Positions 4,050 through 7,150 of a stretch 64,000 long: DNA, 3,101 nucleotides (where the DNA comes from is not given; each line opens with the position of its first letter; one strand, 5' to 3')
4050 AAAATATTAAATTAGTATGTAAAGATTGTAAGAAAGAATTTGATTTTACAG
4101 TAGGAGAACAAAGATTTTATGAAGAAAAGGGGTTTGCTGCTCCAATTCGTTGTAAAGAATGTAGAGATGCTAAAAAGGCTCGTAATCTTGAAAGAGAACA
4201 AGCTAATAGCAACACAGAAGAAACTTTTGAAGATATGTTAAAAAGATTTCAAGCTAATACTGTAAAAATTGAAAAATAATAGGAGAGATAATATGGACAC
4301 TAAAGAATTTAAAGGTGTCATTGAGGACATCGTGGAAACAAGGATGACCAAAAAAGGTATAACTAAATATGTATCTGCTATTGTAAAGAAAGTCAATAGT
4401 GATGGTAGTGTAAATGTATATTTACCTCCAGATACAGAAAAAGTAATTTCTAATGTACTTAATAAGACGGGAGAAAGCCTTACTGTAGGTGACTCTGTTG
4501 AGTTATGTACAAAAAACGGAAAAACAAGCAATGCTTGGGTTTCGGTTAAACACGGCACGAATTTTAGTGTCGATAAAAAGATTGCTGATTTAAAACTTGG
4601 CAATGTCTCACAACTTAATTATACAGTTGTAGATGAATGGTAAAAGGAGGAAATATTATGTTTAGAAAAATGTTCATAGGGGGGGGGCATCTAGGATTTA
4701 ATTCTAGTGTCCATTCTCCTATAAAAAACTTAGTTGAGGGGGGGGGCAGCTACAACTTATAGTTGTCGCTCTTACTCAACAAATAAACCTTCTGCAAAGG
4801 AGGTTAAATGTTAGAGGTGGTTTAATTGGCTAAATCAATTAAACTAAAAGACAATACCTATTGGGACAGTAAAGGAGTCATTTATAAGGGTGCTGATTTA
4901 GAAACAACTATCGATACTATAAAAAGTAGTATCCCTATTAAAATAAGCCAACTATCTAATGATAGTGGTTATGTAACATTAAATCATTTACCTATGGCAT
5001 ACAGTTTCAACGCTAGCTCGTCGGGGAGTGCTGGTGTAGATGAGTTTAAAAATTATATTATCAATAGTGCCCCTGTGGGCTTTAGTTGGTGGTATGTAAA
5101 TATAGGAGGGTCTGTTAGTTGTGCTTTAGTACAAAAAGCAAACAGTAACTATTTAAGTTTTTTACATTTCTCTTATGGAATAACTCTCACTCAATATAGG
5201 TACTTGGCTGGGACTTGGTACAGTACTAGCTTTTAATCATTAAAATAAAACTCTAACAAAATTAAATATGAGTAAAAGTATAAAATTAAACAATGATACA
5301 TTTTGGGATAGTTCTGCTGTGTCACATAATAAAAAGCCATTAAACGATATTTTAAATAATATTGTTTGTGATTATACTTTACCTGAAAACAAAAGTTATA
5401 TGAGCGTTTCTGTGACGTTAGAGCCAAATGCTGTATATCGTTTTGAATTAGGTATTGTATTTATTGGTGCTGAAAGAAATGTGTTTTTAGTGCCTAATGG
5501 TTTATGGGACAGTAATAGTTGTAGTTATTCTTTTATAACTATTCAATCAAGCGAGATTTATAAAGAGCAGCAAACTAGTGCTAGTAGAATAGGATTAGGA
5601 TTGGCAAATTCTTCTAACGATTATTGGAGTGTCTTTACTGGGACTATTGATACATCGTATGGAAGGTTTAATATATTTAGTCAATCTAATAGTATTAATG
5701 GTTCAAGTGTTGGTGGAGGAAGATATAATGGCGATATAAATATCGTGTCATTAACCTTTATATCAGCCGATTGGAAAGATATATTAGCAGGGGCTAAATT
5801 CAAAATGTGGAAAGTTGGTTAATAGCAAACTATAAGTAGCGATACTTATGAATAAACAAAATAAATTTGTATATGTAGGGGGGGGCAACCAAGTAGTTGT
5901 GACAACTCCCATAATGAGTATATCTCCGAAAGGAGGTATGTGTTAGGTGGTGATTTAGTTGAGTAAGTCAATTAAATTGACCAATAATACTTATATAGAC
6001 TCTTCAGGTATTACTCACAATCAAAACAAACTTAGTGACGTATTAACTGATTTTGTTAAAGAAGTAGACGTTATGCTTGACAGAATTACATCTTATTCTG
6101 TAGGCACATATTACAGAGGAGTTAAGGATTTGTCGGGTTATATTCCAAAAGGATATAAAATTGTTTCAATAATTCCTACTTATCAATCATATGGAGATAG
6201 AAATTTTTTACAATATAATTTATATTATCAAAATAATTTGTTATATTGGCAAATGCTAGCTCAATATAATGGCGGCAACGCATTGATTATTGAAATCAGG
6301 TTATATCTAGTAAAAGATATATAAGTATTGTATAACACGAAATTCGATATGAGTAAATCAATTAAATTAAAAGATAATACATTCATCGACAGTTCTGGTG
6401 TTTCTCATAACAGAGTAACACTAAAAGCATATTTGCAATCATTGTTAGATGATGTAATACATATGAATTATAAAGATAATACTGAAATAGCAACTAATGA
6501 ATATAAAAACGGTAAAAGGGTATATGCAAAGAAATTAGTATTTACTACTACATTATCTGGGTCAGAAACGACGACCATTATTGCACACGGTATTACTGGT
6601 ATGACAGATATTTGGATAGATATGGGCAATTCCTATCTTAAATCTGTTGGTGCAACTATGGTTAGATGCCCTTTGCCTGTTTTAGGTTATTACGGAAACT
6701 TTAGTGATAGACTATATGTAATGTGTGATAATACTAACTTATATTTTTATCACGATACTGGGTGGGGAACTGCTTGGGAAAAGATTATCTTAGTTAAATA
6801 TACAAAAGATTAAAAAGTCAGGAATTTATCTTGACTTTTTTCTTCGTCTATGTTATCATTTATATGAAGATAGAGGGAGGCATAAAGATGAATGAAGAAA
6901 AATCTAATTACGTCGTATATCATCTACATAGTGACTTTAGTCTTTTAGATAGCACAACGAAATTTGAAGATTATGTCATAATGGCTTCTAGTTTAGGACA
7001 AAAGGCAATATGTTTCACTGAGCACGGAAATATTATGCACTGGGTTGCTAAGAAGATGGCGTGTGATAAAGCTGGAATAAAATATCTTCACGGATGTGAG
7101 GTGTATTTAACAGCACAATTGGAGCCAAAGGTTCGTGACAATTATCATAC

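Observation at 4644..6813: G8-9 homopolymer plus hairpin leaders in front of paralogous variable-C-terminus cassettes inside the replication module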

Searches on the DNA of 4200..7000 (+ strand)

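Call 5: search_dna_similar(query=window:4200-7000:+, collection=phages, mode=near, max_rows=30)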
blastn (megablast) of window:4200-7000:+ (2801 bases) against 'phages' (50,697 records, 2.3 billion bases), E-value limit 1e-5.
No match.

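Call 109: search_rna_families(source=window, start=4600, end=6000, threshold=evalue, max_evalue=1)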
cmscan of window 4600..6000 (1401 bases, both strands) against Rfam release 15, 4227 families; matches with E-value up to 1: 1.
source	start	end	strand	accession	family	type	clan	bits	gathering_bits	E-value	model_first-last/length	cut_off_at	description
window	4662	4735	+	RF01037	mir-644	Gene; miRNA;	-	19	96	0.73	1-73/73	no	mir-644 microRNA precursor family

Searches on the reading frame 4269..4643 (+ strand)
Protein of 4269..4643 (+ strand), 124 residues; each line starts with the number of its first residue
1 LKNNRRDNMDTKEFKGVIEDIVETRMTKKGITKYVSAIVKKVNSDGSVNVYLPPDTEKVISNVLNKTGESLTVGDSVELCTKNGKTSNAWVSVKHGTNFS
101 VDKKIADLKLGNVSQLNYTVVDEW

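Call 6: search_protein_families(library=pfam, proteins=[window:4269-4643:+], max_evalue=0.1)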
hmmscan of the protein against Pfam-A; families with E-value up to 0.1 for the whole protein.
window:4269-4643:+ (124 aa): 3 families
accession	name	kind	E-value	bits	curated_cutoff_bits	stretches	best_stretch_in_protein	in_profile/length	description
PF07419.17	PilM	-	0.049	14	25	1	38-76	69-107/136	PilM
PF00070.33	Pyr_redox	-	0.074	14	22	0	9-48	34-72/82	Pyridine nucleotide-disulphide oxidoreductase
PF05641.18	Agenet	-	0.088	13.7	27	0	20-52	2-35/61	Agenet domain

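Call 7: search_protein_families(library=phrogs, proteins=[window:4269-4643:+], max_evalue=0.1)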
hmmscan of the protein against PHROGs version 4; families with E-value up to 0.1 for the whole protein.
window:4269-4643:+ (124 aa): 4 families
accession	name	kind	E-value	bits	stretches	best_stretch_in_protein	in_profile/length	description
phrog_36353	-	head and packaging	0.0028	17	1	13-121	808-916/944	virion structural protein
phrog_17652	-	unknown function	0.076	14.2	0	72-101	14-39/76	-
phrog_12462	-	unknown function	0.081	13.9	0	50-98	9-57/150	-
phrog_34103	-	unknown function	0.089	13.7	0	60-86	8-36/47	-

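Call 94: find_homologous_proteins(query=window:4293-4643:+, max_evalue=0.001)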
Query window:4293-4643:+ (116 aa): 35 proteins with E <= 0.001 among 41 candidates.
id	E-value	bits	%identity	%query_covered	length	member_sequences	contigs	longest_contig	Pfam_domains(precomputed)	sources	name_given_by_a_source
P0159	2.9e-67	242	99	100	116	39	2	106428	-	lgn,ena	-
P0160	2.2e-58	213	85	100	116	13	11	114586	-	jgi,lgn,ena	-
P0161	3.1e-53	197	79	100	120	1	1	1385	-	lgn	-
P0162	8.3e-52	192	76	100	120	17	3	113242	-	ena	-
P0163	5.1e-50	186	80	100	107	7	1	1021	-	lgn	-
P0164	8.2e-50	186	76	100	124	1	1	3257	-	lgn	-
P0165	1.0e-49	185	83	100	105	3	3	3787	-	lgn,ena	-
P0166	1.5e-47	178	80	91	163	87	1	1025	-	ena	-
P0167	7.4e-45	170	75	91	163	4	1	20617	-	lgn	-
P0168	1.5e-43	165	72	100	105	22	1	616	-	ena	-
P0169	2.1e-43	165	72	100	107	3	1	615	-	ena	-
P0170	1.6e-42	162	72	91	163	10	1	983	-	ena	-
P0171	4.8e-42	161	84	78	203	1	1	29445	-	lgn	-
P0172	5.7e-42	160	84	78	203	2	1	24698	-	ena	-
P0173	1.2e-41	159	69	100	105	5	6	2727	-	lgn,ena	-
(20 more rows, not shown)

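Call 100: search_solved_structures(query=A7, max_evalue=1)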
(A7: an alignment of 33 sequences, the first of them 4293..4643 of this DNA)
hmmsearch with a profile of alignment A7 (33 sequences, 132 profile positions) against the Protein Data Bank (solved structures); distinct sequences matched with E-value up to 1: 0.

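Call 103: predict_structure(alignment_id=A7)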
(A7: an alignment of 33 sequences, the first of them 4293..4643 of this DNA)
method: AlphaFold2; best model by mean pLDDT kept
length: 116 residues; sequences in the alignment: 33
mean_pLDDT: 82.0   pTM: 0.62
mean pLDDT of the five models: 82.0, 81.8, 80.5, 79.9, 79.0
residues with pLDDT >= 90: 64; 70-90: 22; 50-70: 15; < 50: 15
segments of 3 or more residues with pLDDT < 50: 90-92, 103-111, 114-116
pLDDT, mean of each block of 10 residues (from residue 1): 91 88 87 97 96 96 94 89 82 55 48 47
secondary structure, 60 per line:
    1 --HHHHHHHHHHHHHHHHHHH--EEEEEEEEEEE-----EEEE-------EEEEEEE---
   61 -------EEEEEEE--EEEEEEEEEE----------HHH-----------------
elements in order: H3-21 E24-34 E40-43 E51-57 E68-74 E77-86

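Call 106: fold_search(model_id=the predicted structure, library=pdb)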
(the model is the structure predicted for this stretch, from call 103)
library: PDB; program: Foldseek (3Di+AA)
matches with E <= 10: 694; with E <= 0.001: 0
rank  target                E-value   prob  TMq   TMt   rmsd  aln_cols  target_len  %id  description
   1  6fvw_J                1.3e-02  0.99  0.37  0.13   6.1        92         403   15  26S proteasome, s4 state (released 2018-08-29)
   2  7ubn_N                1.6e-02  0.99  0.34  0.14   9.1        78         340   20  Transcription antitermination complex: NusA-containing "engaged" Qlambda-loading complex (released 2022-09-28)
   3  1eif                  3.1e-02  1.00  0.45  0.41   2.3        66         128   17  EUKARYOTIC TRANSLATION INITIATION FACTOR 5A FROM METHANOCOCCUS JANNASCHII (released 1998-10-14)
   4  1bkb                  3.1e-02  1.00  0.46  0.40   2.2        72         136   18  INITIATION FACTOR 5A FROM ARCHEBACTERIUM PYROBACULUM AEROPHILUM (released 1998-11-04)
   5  9a74_B                3.1e-02  0.97  0.33  0.13  12.6        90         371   13  Integrative model of YKUJ-NUSA by crosslinking MS and deep learning (released 2024-09-18)
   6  2wg6_A                3.3e-02  1.00  0.41  0.53   5.8        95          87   15  Proteasome-Activating Nucleotidase (PAN) N-domain (57-134) from Archaeoglobus fulgidus fused to GCN4, P61A Mutant (released 2009-04-28)
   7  1t9h                  3.3e-02  0.99  0.40  0.18   5.6        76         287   20  The crystal structure of YloQ, a circularly permuted GTPase. (released 2004-11-02)
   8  9euf_B                3.5e-02  1.00  0.42  0.18   6.6        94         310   17  Cryo-EM structure of Staphylococcus aureus bacteriophage phi812 baseplate in the pre-contraction state - complete (released 2025-04-09)
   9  9ki1_V                3.9e-02  1.00  0.45  0.28   7.9        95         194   10  Baseplate structure of Escherichia phage Mu (released 2025-02-12)
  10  2n3s_MODEL_1_A        3.9e-02  1.00  0.42  0.62   3.6        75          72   16  NMR Assignments and structure of Translation initiation factor IF-1 from Burkholderia thailandensis E264. (released 2015-06-24)
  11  6fvt_J                3.9e-02  0.99  0.39  0.13   6.7        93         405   15  26S proteasome, s1 state (released 2018-08-22)
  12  2nch_MODEL_1_A        3.9e-02  0.99  0.41  0.51   5.6        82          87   17  Solution structure of translation initiation factor IF1 from wolbachia endosymbiont strain TRS of Brugia malay (released 2017-04-05)
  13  5mpc_J                4.2e-02  0.98  0.38  0.13   6.3        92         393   16  26S proteasome in presence of BeFx (s4) (released 2017-03-08)
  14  2wg5_A                4.4e-02  0.99  0.41  0.53   5.8        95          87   15  Proteasome-Activating Nucleotidase (PAN) N-domain (57-134) from Archaeoglobus fulgidus fused to GCN4 (released 2009-04-28)
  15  4ql5_A                5.0e-02  1.00  0.43  0.69   3.0        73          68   12  Crystal structure of translation initiation factor IF-1 from Streptococcus pneumoniae TIGR4 (released 2014-07-02)
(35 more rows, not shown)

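Call 107: fold_search(model_id=the predicted structure, library=viral)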
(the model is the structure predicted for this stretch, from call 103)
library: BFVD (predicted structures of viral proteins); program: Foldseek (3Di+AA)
matches with E <= 10: 545; with E <= 0.001: 9
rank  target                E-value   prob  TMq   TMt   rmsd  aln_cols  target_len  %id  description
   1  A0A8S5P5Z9            7.3e-13  1.00  0.61  0.34   6.9        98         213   80  Uncharacterized protein [Siphoviridae sp. ctsUY14]
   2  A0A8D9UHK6            5.7e-07  1.00  0.53  0.20  13.1       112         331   36  Uncharacterized protein [Bacteriophage sp.]
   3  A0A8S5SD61            4.0e-06  1.00  0.55  0.06   5.1        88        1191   26  Collagen triple helix repeat protein [Siphoviridae sp. ctnpt50]
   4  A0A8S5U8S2            6.8e-05  1.00  0.51  0.20  11.5       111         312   20  Uncharacterized protein [Siphoviridae sp. ctnMR5]
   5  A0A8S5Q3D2            1.5e-04  1.00  0.47  0.74   4.9        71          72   41  Uncharacterized protein [Siphoviridae sp. ctLqe90]
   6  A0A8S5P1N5            1.8e-04  1.00  0.48  0.45   8.9        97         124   18  Uncharacterized protein [Siphoviridae sp. ctTBR23]
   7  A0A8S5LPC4            3.2e-04  1.00  0.50  0.58  10.2        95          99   25  Type VI secretion protein [Siphoviridae sp. ctoiW10]
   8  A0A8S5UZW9            6.5e-04  1.00  0.48  0.55   6.4        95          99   22  Uncharacterized protein [Siphoviridae sp. ctBeL15]
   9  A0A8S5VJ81            7.3e-04  1.00  0.44  0.21   9.8       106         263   21  (no name in the UniProt tables at hand)
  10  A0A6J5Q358            1.2e-03  1.00  0.48  0.38   7.3        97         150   16  Gp5/Type VI secretion system Vgr protein OB-fold domain-containing protein [uncultured Caudovirales phage]
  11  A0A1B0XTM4            1.8e-03  1.00  0.51  0.72   9.1        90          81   17  (no name in the UniProt tables at hand)
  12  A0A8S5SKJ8            2.1e-03  1.00  0.40  0.55   7.3        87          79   20  Uncharacterized protein [Siphoviridae sp. ctrCN24]
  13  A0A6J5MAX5            2.1e-03  1.00  0.46  0.45  10.0       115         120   10  Uncharacterized protein [uncultured Caudovirales phage]
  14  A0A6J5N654            2.3e-03  1.00  0.49  0.69   3.4        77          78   19  Uncharacterized protein [uncultured Caudovirales phage]
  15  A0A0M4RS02            2.4e-03  1.00  0.48  0.09   9.8        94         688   18  Minor tail protein [Arthrobacter phage Brent]
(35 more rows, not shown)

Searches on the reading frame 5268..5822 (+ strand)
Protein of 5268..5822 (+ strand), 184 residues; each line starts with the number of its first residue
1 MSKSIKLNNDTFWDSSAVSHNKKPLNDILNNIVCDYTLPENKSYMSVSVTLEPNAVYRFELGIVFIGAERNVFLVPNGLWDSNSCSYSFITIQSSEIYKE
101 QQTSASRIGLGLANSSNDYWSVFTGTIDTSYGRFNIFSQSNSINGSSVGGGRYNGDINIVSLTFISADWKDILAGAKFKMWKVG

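Call 6: search_protein_families(library=pfam, proteins=[window:5268-5822:+], max_evalue=0.1)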
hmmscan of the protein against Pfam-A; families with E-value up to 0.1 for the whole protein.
window:5268-5822:+ (184 aa): 0 families

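Call 7: search_protein_families(library=phrogs, proteins=[window:5268-5822:+], max_evalue=0.1)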
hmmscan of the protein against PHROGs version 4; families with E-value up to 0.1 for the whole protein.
window:5268-5822:+ (184 aa): 0 families

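Call 9: search_dna_similar(query=window:5268-5822:+, collection=phages, mode=protein, max_rows=25, max_evalue=1)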
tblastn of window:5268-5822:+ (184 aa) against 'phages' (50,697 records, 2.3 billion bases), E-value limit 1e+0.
No match.

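Call 16: find_encoding_contigs(protein=window:5268-5822:+, flank=3000, max_places=10)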
Protein window:5268-5822:+ (184 aa): 20 contigs read that carry it; 10 places shown.
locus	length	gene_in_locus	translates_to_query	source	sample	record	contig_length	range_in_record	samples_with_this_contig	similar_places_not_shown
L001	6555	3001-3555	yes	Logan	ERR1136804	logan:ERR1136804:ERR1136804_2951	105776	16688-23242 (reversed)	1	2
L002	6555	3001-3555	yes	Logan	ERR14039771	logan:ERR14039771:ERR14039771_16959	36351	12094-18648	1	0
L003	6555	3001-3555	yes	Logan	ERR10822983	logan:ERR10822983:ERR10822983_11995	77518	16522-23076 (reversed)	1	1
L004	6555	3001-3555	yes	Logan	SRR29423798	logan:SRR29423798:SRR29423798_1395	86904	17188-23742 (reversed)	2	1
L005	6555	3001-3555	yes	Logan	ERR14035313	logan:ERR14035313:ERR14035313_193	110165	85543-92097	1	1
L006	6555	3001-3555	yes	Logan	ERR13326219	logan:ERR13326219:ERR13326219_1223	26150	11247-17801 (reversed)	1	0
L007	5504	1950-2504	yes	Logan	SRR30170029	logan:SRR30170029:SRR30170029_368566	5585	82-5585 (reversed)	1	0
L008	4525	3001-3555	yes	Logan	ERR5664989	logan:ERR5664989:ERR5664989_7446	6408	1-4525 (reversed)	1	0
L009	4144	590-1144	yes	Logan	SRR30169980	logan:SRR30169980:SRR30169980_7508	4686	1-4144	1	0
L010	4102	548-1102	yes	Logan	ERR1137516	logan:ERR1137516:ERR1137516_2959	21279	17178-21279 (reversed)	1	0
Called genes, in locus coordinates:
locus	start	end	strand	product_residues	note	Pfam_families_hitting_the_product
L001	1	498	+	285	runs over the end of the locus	-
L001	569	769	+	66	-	-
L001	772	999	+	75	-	PF14090:HTH_39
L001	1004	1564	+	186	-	PF05565:Sipho_Gp157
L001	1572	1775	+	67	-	-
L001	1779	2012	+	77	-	PF13451:zf_Tbcl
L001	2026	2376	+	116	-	-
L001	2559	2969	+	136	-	-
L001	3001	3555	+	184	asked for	-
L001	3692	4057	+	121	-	-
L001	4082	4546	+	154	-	-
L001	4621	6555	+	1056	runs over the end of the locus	PF02811:PHP, PF07733:DNA_pol3_alpha, PF17657:DNA_pol3_finger, PF14579:HHH_6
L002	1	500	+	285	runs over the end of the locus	-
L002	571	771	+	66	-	-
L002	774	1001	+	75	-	PF14090:HTH_39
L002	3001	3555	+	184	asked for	-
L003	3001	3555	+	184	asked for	-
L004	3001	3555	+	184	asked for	-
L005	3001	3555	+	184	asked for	-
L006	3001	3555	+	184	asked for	-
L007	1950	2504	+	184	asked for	-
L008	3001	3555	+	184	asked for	-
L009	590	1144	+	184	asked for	-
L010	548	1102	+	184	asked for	-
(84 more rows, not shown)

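Call 95: find_homologous_proteins(query=window:5268-5822:+, max_evalue=0.001)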
Query window:5268-5822:+ (184 aa): 1 proteins with E <= 0.001 among 69 candidates.
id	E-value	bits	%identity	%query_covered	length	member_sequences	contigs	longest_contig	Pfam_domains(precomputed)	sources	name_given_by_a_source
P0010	5.2e-111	387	95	100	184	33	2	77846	-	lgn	-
